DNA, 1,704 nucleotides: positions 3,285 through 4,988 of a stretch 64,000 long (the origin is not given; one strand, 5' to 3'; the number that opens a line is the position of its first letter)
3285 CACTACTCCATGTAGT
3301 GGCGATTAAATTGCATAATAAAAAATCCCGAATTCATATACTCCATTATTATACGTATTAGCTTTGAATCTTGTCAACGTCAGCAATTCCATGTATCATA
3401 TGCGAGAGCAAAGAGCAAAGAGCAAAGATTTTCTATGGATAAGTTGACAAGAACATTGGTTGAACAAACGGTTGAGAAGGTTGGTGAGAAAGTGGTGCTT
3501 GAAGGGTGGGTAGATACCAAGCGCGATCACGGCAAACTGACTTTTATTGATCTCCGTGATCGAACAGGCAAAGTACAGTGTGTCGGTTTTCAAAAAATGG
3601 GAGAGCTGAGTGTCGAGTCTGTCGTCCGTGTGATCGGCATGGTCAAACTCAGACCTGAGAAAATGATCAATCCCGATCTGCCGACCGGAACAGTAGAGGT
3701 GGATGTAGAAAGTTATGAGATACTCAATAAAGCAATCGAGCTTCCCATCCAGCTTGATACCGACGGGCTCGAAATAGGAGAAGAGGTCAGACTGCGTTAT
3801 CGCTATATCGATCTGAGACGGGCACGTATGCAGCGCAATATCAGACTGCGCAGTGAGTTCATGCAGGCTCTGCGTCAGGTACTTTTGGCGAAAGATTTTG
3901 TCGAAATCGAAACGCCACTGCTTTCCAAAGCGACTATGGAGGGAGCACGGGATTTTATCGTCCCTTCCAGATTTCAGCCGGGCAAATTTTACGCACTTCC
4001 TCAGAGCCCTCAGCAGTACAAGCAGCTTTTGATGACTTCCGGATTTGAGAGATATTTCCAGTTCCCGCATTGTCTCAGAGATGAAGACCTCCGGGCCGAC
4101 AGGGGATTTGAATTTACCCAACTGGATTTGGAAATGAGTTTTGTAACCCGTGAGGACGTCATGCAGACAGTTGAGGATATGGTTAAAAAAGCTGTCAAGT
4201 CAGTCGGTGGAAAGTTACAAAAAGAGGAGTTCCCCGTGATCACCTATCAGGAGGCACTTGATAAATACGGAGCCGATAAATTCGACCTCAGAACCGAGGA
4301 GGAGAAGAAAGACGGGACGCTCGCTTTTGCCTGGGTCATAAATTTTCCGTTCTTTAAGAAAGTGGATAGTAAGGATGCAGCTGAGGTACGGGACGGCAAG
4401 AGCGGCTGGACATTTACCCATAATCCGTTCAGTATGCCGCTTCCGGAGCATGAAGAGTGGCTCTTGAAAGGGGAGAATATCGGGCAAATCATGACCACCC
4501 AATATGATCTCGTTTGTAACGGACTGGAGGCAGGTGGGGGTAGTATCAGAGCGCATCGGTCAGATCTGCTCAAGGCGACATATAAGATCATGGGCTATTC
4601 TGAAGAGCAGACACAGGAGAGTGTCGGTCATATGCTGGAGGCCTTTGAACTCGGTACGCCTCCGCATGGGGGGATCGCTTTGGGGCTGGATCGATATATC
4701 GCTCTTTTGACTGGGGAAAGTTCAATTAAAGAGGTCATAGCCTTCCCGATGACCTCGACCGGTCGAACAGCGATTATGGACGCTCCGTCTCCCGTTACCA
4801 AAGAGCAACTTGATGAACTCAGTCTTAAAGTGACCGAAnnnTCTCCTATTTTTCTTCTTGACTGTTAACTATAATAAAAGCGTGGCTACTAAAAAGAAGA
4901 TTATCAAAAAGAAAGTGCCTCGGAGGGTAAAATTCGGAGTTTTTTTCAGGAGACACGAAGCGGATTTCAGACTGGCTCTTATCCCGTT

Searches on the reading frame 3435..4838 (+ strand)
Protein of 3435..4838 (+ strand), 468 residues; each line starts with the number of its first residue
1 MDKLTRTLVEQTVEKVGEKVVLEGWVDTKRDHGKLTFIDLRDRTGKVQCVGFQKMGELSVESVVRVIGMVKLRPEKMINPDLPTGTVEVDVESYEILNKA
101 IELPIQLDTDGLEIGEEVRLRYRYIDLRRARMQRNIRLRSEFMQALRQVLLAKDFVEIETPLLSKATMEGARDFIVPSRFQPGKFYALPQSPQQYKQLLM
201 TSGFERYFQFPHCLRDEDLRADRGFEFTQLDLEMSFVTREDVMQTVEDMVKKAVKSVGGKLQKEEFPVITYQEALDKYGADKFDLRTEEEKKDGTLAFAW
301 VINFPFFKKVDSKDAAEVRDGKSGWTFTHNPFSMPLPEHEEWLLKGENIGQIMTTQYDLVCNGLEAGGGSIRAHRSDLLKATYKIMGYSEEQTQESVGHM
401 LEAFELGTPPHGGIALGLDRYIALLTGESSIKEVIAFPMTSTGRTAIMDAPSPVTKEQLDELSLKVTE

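Call 88: find_encoding_contigs(protein=window:3435-4838:+, flank=600, max_places=10)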
Protein window:3435-4838:+ (468 aa): 9 contigs read that carry it; 3 places shown.
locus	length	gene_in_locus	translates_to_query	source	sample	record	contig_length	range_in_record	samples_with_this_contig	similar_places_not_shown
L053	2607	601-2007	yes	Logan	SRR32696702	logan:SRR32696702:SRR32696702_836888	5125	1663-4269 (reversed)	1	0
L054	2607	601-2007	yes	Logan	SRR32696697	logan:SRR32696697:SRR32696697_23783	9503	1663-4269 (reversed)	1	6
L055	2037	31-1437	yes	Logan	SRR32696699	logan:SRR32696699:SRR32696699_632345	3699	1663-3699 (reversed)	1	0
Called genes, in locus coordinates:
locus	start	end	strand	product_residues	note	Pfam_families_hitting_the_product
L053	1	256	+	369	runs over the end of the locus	?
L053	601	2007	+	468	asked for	PF01336:tRNA_anti-codon, PF00152:tRNA-synt_2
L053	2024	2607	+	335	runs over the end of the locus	PF00768:Peptidase_S11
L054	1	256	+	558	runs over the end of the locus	PF01368:DHH, PF02272:DHHA1, PF17768:RecJ_OB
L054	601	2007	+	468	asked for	PF01336:tRNA_anti-codon, PF00152:tRNA-synt_2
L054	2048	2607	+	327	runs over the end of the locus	PF00768:Peptidase_S11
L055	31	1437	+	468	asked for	PF01336:tRNA_anti-codon, PF00152:tRNA-synt_2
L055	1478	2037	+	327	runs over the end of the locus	PF00768:Peptidase_S11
